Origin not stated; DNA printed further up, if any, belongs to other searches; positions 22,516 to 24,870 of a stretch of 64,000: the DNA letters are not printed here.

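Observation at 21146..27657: Undersized eliminase-type glycyl radical enzyme with a PflA-sized activase, translationally coupled to a GH51 arabinofuranosidase and an amino-acid symporter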

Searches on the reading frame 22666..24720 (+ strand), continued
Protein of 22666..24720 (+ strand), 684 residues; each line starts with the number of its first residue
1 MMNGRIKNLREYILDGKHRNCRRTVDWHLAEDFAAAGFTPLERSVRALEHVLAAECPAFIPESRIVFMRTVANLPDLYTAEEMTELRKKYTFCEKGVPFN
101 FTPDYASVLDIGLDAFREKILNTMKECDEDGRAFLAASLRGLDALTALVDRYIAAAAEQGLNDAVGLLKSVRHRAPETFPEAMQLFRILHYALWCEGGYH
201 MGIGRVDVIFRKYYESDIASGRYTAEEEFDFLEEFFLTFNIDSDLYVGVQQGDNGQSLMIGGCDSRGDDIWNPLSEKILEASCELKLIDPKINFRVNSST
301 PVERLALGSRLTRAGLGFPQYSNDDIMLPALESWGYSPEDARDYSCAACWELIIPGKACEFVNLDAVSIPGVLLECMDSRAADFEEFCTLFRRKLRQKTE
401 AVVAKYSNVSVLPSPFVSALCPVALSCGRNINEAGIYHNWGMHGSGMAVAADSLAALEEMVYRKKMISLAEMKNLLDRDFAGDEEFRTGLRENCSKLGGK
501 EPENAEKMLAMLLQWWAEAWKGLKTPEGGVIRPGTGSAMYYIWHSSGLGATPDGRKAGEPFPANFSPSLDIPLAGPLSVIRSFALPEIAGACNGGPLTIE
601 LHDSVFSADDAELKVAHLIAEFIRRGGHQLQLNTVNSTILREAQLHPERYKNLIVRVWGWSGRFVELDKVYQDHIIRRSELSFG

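Call 22: search_protein_families(library=pfam, proteins=[L020:6643-8004:+, L073:2320-4578:+, L066:6182-7252:+, L081:2968-5040:+, L076:12-1547:+, L043:1013-2533:+, L077:451-1851:+, L050:9983-10798:+])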
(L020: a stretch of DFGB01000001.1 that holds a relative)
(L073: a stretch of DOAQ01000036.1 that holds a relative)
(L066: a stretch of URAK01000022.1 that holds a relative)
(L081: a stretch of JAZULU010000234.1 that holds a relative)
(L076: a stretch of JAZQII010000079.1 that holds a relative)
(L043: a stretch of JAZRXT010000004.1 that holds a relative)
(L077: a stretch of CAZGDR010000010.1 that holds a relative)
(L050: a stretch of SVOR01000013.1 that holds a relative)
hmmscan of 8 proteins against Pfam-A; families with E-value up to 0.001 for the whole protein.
L020:6643-8004:+ (453 aa): 2 families
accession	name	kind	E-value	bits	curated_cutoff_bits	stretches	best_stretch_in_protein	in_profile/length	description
PF00083.30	Sugar_tr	-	2.5e-105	353.4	22.3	1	14-449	3-450/452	Sugar (and other) transporter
PF07690.21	MFS_1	-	5e-24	85.3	33.4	1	17-391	2-335/347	Major Facilitator Superfamily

L073:2320-4578:+ (752 aa): 2 families
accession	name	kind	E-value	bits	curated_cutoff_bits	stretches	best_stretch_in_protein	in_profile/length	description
PF02065.24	Melibiase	-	6.5e-09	35.7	27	1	312-406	96-190/347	Melibiase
PF17801.7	Melibiase_C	-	2.7e-07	31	22.9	1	595-653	17-69/71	Alpha galactosidase C-terminal beta sandwich domain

L066:6182-7252:+ (356 aa): 1 family
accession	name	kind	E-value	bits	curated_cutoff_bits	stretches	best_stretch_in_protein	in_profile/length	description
PF01263.26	Aldose_epim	-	1.3e-86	291.1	27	1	26-351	4-298/299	Aldose 1-epimerase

L081:2968-5040:+ (690 aa): 2 families
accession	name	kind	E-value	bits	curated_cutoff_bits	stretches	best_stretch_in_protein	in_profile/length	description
PF05691.18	Raffinose_syn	-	8.7e-54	183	20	2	301-574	291-586/750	Raffinose synthase or seed imbibition protein Sip1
PF02065.24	Melibiase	-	1.7e-06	27.7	27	1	237-322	47-124/347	Melibiase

L076:12-1547:+ (511 aa): 1 family
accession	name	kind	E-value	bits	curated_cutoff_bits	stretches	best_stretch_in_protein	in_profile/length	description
PF02065.24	Melibiase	-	3.5e-43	148.4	27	1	110-425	24-343/347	Melibiase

L043:1013-2533:+ (506 aa): 2 families
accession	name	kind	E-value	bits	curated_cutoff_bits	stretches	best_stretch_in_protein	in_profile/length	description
PF00370.27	FGGY_N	-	1.1e-48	166.4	28.8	1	21-259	1-245/245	FGGY family of carbohydrate kinases, N-terminal domain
PF02782.22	FGGY_C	-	1.2e-25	90.9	27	1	268-452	1-196/198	FGGY family of carbohydrate kinases, C-terminal domain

L077:451-1851:+ (466 aa): 1 family
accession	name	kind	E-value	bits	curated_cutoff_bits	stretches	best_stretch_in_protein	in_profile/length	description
PF02952.23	Fucose_iso_C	-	3.3e-15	56.4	29.3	1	336-463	1-140/143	L-fucose isomerase, C-terminal domain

L050:9983-10798:+ (271 aa): 2 families
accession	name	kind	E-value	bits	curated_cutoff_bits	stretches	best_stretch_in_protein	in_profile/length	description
PF04055.27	Radical_SAM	-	1.6e-16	61.3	29.5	1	24-213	2-156/166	Radical SAM superfamily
PF13353.11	Fer4_12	-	1.8e-14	54.6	22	1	16-167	2-114/137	4Fe-4S single cluster domain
